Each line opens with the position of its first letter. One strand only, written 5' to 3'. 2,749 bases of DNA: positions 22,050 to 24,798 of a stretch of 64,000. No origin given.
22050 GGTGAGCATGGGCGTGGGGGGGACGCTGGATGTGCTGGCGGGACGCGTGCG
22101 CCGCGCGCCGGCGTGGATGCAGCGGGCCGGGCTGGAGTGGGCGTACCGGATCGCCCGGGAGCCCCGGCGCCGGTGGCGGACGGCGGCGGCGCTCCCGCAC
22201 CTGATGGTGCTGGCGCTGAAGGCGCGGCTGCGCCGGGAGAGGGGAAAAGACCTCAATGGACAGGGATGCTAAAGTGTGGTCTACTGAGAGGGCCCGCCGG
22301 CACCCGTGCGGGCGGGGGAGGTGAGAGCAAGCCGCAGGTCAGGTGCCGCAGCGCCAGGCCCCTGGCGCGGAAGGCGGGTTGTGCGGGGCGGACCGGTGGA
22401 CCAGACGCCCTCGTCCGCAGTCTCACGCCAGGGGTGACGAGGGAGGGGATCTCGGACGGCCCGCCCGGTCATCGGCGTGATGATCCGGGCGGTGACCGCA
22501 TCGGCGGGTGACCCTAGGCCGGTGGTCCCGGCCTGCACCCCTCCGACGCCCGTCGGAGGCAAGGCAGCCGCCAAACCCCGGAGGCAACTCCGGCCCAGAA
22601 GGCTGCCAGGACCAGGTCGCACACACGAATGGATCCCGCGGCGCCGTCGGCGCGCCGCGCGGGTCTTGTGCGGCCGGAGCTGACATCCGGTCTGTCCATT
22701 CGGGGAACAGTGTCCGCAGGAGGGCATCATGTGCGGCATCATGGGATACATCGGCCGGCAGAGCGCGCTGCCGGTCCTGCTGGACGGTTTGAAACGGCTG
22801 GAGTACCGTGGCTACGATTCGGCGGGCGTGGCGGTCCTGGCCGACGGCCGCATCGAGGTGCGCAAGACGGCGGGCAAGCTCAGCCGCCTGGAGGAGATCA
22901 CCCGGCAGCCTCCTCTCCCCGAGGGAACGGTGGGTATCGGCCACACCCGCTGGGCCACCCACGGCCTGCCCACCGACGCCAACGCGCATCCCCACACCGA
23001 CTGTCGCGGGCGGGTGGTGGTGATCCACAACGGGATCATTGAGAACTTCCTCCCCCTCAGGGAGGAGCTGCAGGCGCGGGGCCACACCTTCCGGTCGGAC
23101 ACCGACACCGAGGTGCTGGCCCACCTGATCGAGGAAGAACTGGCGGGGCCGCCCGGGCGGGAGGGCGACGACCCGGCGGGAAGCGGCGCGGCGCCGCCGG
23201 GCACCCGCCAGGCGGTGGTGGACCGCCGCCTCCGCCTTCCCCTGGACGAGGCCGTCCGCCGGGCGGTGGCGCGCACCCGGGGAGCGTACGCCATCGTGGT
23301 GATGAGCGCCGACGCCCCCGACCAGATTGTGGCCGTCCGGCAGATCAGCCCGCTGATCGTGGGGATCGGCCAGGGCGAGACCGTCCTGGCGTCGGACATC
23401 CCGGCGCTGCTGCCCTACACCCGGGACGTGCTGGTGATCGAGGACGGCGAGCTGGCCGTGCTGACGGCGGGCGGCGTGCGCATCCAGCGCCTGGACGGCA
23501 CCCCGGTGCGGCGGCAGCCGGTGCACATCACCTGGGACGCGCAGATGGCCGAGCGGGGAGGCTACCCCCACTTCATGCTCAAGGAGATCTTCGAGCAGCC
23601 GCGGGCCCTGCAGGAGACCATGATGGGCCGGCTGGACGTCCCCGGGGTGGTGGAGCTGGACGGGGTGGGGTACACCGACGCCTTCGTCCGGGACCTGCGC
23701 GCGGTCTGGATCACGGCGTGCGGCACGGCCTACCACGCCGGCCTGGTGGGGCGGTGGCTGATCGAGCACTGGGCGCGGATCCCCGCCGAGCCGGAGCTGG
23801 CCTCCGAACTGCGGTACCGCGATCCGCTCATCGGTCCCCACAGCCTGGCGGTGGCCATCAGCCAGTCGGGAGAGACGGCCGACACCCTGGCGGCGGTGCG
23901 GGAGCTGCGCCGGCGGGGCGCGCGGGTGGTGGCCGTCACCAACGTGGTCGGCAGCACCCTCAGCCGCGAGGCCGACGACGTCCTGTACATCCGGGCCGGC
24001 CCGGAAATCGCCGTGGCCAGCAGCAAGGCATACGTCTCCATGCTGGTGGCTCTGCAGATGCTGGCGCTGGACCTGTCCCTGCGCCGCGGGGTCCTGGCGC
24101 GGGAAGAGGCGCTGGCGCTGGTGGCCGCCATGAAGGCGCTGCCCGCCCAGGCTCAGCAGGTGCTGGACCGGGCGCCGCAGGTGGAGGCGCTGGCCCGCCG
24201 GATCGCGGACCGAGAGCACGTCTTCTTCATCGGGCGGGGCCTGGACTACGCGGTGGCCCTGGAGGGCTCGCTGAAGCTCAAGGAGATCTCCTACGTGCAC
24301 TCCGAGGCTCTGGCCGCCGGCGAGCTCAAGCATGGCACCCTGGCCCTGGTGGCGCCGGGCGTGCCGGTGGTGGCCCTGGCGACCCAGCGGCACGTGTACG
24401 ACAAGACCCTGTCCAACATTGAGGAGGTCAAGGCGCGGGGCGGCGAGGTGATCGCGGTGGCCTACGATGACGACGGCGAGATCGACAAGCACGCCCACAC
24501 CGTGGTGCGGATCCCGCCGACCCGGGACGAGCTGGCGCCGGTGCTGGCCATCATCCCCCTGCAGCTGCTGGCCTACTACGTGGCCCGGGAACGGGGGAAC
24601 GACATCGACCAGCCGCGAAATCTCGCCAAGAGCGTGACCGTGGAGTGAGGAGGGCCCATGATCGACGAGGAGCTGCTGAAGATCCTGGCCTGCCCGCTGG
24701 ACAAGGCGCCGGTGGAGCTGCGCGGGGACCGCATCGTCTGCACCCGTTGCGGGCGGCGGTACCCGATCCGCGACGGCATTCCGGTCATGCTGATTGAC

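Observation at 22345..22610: Candidate glmS ribozyme in the 456-bp leader of glmS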

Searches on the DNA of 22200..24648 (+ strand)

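Call 4: search_rna_families(source=window, start=22200, end=22800, threshold=evalue, max_evalue=10, show_alignments=5)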
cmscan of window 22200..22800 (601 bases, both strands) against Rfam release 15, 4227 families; matches with E-value up to 10: 2.
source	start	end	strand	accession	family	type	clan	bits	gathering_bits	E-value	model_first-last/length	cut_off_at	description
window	22495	22549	-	RF01053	Deinococcus_Y_RNA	Gene;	-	16.7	80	3.3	1-126/126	no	Deinococcus radiodurans Y RNA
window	22541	22607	+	RF00234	glmS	Cis-reg; riboswitch;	-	15.1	37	0.37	89-157/167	no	glmS glucosamine-6-phosphate activated ribozyme aptamer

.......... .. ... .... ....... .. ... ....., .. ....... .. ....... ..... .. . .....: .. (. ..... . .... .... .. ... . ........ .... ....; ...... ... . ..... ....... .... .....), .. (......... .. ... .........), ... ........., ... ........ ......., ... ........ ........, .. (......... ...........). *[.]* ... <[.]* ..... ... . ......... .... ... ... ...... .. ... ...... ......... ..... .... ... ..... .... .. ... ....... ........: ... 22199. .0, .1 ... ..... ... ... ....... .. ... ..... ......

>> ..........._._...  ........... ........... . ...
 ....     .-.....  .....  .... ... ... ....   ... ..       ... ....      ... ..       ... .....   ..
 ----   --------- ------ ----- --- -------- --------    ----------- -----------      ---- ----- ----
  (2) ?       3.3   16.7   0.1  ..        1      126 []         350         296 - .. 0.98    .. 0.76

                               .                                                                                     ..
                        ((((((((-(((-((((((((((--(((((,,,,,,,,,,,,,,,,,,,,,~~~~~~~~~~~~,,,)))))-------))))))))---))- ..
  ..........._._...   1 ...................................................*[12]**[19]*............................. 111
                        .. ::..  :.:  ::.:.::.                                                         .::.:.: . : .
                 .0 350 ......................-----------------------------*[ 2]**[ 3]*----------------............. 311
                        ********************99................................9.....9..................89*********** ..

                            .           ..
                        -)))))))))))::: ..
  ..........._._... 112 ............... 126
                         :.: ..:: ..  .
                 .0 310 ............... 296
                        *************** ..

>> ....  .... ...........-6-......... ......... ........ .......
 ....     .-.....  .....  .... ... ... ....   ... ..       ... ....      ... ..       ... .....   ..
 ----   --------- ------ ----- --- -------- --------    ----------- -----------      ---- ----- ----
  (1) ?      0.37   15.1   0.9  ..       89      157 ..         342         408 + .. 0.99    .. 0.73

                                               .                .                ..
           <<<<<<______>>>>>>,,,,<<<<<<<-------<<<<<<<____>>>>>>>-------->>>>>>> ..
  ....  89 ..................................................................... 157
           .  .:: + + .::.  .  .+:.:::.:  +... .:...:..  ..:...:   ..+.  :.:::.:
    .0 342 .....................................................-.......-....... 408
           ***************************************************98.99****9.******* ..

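Call 8: search_rna_families(sources=[L001, L002, L003, L004, L005, L006, L007, L008, L009, L010, L011, L012, L013, L014, L015, L016, L017, L018, L019, L020], threshold=gathering)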
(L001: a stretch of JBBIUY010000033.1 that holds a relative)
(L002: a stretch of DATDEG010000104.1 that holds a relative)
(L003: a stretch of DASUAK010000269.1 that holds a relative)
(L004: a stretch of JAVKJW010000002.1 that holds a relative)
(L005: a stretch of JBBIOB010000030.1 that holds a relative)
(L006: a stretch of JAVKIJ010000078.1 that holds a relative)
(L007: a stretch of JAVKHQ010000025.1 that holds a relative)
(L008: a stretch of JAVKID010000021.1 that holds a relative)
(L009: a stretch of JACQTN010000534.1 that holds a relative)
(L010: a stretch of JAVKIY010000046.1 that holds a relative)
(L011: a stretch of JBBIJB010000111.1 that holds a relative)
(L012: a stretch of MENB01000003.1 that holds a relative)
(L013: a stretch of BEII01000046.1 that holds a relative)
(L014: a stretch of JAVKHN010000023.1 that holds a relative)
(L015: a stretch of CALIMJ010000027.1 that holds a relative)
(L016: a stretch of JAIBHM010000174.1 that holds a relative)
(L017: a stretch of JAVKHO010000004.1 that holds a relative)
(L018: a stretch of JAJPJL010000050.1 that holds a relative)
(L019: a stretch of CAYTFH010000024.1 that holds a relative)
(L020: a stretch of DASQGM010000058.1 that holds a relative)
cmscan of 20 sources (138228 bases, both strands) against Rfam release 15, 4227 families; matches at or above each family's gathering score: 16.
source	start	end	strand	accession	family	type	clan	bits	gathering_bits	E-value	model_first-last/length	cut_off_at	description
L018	2562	2739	+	RF00234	glmS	Cis-reg; riboswitch;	-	85.8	37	5.3e-18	1-167/167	no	glmS glucosamine-6-phosphate activated ribozyme aptamer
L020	2559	2733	+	RF00234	glmS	Cis-reg; riboswitch;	-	77.5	37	9.6e-16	1-167/167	no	glmS glucosamine-6-phosphate activated ribozyme aptamer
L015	1469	1668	+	RF00234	glmS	Cis-reg; riboswitch;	-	53.6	37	3e-09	1-167/167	no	glmS glucosamine-6-phosphate activated ribozyme aptamer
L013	1475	1670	+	RF00234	glmS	Cis-reg; riboswitch;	-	50.5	37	2.1e-08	1-167/167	no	glmS glucosamine-6-phosphate activated ribozyme aptamer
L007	2716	2905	+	RF00234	glmS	Cis-reg; riboswitch;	-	50.2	37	2.6e-08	1-167/167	no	glmS glucosamine-6-phosphate activated ribozyme aptamer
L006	2710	2901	+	RF00234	glmS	Cis-reg; riboswitch;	-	48.9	37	5.7e-08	1-167/167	no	glmS glucosamine-6-phosphate activated ribozyme aptamer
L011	2675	2827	+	RF00234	glmS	Cis-reg; riboswitch;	-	48.6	37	6.7e-08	1-167/167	no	glmS glucosamine-6-phosphate activated ribozyme aptamer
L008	2717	2906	+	RF00234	glmS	Cis-reg; riboswitch;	-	48.2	37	8.9e-08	1-167/167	no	glmS glucosamine-6-phosphate activated ribozyme aptamer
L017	1483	1683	+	RF00234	glmS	Cis-reg; riboswitch;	-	46.5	37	2.6e-07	1-167/167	no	glmS glucosamine-6-phosphate activated ribozyme aptamer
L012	2719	2903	+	RF00234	glmS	Cis-reg; riboswitch;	-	46.3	37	2.8e-07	1-167/167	no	glmS glucosamine-6-phosphate activated ribozyme aptamer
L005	138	291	+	RF00234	glmS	Cis-reg; riboswitch;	-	46.1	37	3.2e-07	1-167/167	no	glmS glucosamine-6-phosphate activated ribozyme aptamer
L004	2567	2798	+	RF00234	glmS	Cis-reg; riboswitch;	-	44.9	37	6.7e-07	1-167/167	no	glmS glucosamine-6-phosphate activated ribozyme aptamer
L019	1373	1572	+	RF00234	glmS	Cis-reg; riboswitch;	-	44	37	1.2e-06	1-167/167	no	glmS glucosamine-6-phosphate activated ribozyme aptamer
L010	2716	2905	+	RF00234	glmS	Cis-reg; riboswitch;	-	42.8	37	2.5e-06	1-167/167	no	glmS glucosamine-6-phosphate activated ribozyme aptamer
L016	2124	2312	+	RF00234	glmS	Cis-reg; riboswitch;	-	42.5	37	3.1e-06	1-167/167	no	glmS glucosamine-6-phosphate activated ribozyme aptamer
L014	1473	1674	+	RF00234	glmS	Cis-reg; riboswitch;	-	41.7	37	5.1e-06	1-167/167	no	glmS glucosamine-6-phosphate activated ribozyme aptamer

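Call 9: search_rna_families(sources=[L021, L022, L023, L024, L025, L026, L027, L028, L029, L030, L031, L032, L033, L034, L035, L036, L041, L043, L045, L047], threshold=gathering)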
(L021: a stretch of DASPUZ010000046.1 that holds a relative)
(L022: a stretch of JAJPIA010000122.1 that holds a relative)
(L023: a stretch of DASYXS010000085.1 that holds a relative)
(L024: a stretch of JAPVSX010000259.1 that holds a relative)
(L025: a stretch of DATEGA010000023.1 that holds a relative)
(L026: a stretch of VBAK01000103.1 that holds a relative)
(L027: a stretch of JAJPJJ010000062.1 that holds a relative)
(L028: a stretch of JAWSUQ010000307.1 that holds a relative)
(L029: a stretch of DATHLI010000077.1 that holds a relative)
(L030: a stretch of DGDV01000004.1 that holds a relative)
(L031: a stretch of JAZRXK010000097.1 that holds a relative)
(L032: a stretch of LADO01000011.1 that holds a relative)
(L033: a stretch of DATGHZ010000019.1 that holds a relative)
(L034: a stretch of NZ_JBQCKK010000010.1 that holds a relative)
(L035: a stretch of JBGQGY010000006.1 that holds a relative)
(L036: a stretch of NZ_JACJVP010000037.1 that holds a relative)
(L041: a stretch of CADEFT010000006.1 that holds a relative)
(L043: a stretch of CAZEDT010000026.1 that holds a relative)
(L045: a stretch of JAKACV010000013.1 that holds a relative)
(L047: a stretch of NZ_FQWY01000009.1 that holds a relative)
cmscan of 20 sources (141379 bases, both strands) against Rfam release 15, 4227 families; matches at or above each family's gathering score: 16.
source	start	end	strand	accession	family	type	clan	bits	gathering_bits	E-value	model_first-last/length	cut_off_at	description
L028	1594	1744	+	RF00234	glmS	Cis-reg; riboswitch;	-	113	37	2.2e-25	1-167/167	no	glmS glucosamine-6-phosphate activated ribozyme aptamer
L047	2732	2885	+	RF00234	glmS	Cis-reg; riboswitch;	-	112.1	37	4e-25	1-167/167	no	glmS glucosamine-6-phosphate activated ribozyme aptamer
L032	2664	2852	+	RF00234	glmS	Cis-reg; riboswitch;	-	100.2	37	6.8e-22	1-167/167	no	glmS glucosamine-6-phosphate activated ribozyme aptamer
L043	2699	2882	+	RF00234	glmS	Cis-reg; riboswitch;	-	98.3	37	2.2e-21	1-167/167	no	glmS glucosamine-6-phosphate activated ribozyme aptamer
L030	2681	2835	+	RF00234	glmS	Cis-reg; riboswitch;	-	86.5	37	3.5e-18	1-167/167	no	glmS glucosamine-6-phosphate activated ribozyme aptamer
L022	2571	2748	+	RF00234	glmS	Cis-reg; riboswitch;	-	86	37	4.9e-18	1-167/167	no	glmS glucosamine-6-phosphate activated ribozyme aptamer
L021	2560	2735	+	RF00234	glmS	Cis-reg; riboswitch;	-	84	37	1.6e-17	1-167/167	no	glmS glucosamine-6-phosphate activated ribozyme aptamer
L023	2617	2824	+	RF00234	glmS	Cis-reg; riboswitch;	-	74.1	37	8.4e-15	1-167/167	no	glmS glucosamine-6-phosphate activated ribozyme aptamer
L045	2723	2888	+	RF00234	glmS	Cis-reg; riboswitch;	-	73.5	37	1.2e-14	1-167/167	no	glmS glucosamine-6-phosphate activated ribozyme aptamer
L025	2621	2824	+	RF00234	glmS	Cis-reg; riboswitch;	-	70.9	37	6e-14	1-167/167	no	glmS glucosamine-6-phosphate activated ribozyme aptamer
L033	2618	2828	+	RF00234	glmS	Cis-reg; riboswitch;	-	70.7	37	7e-14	1-167/167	no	glmS glucosamine-6-phosphate activated ribozyme aptamer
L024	1023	1248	+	RF00234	glmS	Cis-reg; riboswitch;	-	65.5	37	1.8e-12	1-167/167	no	glmS glucosamine-6-phosphate activated ribozyme aptamer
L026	2669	2849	+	RF00234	glmS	Cis-reg; riboswitch;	-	64.5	37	3.3e-12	1-167/167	no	glmS glucosamine-6-phosphate activated ribozyme aptamer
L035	2711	2900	+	RF00234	glmS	Cis-reg; riboswitch;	-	54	37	2.4e-09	1-167/167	no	glmS glucosamine-6-phosphate activated ribozyme aptamer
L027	2680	2871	+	RF00234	glmS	Cis-reg; riboswitch;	-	50.4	37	2.2e-08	1-167/167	no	glmS glucosamine-6-phosphate activated ribozyme aptamer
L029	1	89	+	RF00234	glmS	Cis-reg; riboswitch;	-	44.9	37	6.8e-07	74-167/167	5'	glmS glucosamine-6-phosphate activated ribozyme aptamer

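Call 11: search_rna_families(sources=[L012, L001, L002, L003], threshold=evalue, max_evalue=10, show_alignments=5)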
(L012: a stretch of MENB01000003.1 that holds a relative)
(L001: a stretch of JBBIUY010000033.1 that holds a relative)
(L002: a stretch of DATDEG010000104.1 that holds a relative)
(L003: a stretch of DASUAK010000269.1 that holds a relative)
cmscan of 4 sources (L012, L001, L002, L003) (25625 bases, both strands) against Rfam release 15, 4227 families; matches with E-value up to 10: 8.
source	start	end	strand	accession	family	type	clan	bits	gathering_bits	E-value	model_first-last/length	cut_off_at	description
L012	2719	2903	+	RF00234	glmS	Cis-reg; riboswitch;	-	46.3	37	5.2e-08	1-167/167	no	glmS glucosamine-6-phosphate activated ribozyme aptamer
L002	2686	2859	+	RF00234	glmS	Cis-reg; riboswitch;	-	34.6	37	8e-05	1-167/167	no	glmS glucosamine-6-phosphate activated ribozyme aptamer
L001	2572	2609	-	RF02468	Ms_IGR-4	Gene; sRNA;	-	24.4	55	2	1-38/38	no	Mycobacterium sRNA Ms_IGR-4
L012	3038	3118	-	RF01038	mir-1307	Gene; miRNA;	-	24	69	2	1-90/90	no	mir-1307 microRNA precursor family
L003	82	148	+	RF00234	glmS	Cis-reg; riboswitch;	-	22.6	37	0.14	89-157/167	no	glmS glucosamine-6-phosphate activated ribozyme aptamer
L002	2867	2926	-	RF01552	TB9Cs1H2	Gene; snRNA; snoRNA; HACA-box;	-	22.1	35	6.1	1-86/86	no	Trypanosomatid snoRNA TB9Cs1H2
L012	875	949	-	RF02791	CcsR1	Gene; sRNA;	-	18.9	65.3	1.8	1-83/83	no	Conserved CCUCCUCCC motif stress-induced RNA 1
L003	17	56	+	RF00234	glmS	Cis-reg; riboswitch;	-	18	37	2.6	49-88/167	no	glmS glucosamine-6-phosphate activated ribozyme aptamer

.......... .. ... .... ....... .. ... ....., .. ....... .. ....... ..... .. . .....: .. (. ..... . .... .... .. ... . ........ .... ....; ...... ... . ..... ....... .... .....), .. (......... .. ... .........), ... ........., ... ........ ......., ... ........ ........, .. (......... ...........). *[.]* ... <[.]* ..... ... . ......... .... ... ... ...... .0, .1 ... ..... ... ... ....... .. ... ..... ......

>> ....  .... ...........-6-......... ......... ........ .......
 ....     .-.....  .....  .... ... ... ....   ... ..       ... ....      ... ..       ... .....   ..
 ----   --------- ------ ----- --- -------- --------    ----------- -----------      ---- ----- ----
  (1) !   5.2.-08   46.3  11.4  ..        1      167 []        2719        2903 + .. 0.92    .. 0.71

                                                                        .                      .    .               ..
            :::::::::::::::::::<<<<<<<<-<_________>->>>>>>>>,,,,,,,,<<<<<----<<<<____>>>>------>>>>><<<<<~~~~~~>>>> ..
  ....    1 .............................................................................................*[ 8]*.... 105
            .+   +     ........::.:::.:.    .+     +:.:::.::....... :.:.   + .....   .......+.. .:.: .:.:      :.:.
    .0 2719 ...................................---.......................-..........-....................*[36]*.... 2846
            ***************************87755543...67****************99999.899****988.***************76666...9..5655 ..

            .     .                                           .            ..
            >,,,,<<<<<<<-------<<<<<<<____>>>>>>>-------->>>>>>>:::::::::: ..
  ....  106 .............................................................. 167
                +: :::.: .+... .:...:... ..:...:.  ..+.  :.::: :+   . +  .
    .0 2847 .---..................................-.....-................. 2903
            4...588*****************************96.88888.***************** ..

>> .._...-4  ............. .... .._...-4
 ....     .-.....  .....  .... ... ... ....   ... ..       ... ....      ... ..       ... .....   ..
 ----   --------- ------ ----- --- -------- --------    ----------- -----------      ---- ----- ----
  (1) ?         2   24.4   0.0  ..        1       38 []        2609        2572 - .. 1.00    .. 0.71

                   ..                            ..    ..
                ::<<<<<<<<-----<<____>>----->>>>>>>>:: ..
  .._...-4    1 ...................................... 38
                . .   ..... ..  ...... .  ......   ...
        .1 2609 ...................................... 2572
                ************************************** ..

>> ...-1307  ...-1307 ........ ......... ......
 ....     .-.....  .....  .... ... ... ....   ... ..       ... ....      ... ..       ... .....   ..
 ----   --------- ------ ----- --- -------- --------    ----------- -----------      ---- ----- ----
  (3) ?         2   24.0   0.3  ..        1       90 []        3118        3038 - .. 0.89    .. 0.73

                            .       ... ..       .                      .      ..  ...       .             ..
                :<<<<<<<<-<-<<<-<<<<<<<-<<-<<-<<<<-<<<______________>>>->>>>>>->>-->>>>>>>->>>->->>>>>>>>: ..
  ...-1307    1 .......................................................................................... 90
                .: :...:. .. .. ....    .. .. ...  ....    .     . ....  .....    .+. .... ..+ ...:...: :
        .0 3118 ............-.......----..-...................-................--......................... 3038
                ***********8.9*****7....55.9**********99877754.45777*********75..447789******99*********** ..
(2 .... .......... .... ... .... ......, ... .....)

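Call 30: build_rna_model(alignment_id=A1, structure=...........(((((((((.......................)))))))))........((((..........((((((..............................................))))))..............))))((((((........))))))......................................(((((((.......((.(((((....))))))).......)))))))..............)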
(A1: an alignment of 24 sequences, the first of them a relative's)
Model R1 built from alignment A1 (24 sequences, 269 columns); structure: as given.
model positions 193; base pairs 39; branch points 3; effective number of sequences 1.83; information 0.59 bits per position. Calibrated on 0.2 Mb of random sequence (short: E-values are rough).
structure used (alignment columns):
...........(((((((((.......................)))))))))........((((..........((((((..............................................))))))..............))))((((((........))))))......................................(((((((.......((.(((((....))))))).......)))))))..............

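Call 31: search_with_rna_model(model_id=R1, source=window, max_evalue=10, show_alignments=2)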
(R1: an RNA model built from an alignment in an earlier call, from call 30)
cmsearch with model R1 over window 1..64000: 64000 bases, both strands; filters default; matches with E-value up to 10: 5.
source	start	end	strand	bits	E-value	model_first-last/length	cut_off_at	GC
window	22421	22621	+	86.2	4.6e-22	1-193/193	no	0.73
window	38596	38782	-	16.4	0.0027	1-193/193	no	0.65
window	50937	51021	-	6.3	1.4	42-92/193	no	0.69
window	50805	50868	+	5.2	2.8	44-92/193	no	0.72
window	34356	34399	-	4.6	4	60-87/193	no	0.77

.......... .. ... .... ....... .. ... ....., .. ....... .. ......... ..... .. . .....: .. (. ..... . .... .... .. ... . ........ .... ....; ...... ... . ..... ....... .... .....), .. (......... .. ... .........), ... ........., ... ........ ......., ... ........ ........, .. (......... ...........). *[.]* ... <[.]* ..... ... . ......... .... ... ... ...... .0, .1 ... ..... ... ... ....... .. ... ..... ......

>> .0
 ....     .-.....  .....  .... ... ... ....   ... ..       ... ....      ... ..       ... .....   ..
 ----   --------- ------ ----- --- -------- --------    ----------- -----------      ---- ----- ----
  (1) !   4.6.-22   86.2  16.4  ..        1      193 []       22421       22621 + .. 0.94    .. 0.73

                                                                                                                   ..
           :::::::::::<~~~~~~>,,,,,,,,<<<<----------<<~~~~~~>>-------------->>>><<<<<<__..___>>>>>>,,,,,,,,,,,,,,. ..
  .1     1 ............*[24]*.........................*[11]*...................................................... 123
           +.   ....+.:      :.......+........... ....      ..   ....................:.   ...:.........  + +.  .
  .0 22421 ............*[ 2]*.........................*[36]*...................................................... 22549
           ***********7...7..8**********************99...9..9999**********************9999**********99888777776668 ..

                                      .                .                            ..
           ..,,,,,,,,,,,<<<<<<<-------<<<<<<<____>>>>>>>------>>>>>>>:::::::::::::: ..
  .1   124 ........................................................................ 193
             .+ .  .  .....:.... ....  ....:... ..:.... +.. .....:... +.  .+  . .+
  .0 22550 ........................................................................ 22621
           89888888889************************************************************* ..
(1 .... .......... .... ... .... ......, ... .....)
